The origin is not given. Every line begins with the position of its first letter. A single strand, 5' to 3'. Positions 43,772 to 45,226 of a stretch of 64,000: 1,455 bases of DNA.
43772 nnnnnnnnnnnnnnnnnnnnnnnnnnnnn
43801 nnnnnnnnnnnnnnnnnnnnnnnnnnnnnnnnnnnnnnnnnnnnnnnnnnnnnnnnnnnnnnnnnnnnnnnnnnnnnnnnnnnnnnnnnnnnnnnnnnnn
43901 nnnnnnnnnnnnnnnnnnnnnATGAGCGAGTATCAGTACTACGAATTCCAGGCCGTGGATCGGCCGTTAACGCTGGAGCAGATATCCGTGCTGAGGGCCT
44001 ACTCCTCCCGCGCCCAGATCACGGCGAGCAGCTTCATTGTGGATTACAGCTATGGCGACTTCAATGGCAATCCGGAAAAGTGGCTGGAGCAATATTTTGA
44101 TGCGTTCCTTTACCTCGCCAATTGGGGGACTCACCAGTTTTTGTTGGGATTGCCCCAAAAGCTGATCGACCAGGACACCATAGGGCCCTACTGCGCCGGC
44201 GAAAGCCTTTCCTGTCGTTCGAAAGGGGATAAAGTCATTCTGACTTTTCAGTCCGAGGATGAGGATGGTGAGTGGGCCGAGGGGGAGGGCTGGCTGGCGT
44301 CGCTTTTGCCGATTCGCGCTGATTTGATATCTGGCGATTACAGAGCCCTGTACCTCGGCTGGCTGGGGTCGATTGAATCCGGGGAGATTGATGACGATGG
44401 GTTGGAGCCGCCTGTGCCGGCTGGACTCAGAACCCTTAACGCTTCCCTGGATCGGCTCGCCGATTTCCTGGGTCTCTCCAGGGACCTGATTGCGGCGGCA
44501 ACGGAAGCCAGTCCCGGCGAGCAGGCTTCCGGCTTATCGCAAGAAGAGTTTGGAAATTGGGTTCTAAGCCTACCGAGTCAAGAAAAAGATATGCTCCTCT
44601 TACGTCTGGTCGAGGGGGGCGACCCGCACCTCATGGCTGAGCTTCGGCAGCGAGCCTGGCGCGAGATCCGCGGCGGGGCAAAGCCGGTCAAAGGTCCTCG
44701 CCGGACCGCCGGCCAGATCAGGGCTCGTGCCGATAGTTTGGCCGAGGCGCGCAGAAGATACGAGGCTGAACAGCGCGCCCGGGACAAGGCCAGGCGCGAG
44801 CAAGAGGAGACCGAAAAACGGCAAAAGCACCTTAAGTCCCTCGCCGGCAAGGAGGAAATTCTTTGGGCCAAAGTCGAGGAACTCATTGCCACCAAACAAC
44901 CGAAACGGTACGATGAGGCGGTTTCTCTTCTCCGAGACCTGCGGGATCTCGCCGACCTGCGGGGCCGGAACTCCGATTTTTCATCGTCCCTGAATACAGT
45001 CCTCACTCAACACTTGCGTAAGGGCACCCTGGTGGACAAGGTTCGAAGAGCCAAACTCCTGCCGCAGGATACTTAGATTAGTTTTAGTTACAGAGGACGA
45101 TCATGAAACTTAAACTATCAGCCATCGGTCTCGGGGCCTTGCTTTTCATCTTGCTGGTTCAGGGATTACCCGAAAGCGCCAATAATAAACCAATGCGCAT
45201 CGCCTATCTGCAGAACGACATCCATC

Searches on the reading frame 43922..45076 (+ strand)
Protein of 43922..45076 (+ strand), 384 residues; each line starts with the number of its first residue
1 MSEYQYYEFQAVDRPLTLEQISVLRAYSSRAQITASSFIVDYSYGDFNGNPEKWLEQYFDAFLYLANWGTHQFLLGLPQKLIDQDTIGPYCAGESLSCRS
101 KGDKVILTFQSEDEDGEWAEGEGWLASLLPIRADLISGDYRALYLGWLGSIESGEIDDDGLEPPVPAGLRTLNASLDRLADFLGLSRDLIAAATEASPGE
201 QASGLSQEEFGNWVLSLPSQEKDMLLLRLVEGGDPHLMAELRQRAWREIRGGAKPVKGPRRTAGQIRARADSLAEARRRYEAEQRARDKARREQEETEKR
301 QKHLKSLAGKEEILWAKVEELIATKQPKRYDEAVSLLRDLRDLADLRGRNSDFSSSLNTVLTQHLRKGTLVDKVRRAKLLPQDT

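Call 6: search_protein_families(library=pfam, proteins=[window:43922-45076:+], max_evalue=0.01)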
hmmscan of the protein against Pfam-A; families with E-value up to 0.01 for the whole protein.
window:43922-45076:+ (384 aa): 1 family
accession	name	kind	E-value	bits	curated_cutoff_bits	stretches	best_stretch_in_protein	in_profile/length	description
PF19556.4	PRTRC_E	-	0.0072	16.5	26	0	283-345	90-149/175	PRTRC system protein E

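Call 12: find_encoding_contigs(protein=window:43922-45076:+, flank=10000, max_places=10)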
Protein window:43922-45076:+ (384 aa): no gene with exactly this product is on record in the collection.

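Call 14: search_protein_families(library=padloc, proteins=[window:43922-45076:+], max_evalue=0.1)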
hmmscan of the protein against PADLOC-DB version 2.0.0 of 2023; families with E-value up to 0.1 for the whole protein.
window:43922-45076:+ (384 aa): 0 families

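Call 15: search_protein_families(library=ncbifam, proteins=[window:43922-45076:+], max_evalue=0.1)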
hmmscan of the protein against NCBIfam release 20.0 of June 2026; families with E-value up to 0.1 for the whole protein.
window:43922-45076:+ (384 aa): 0 families
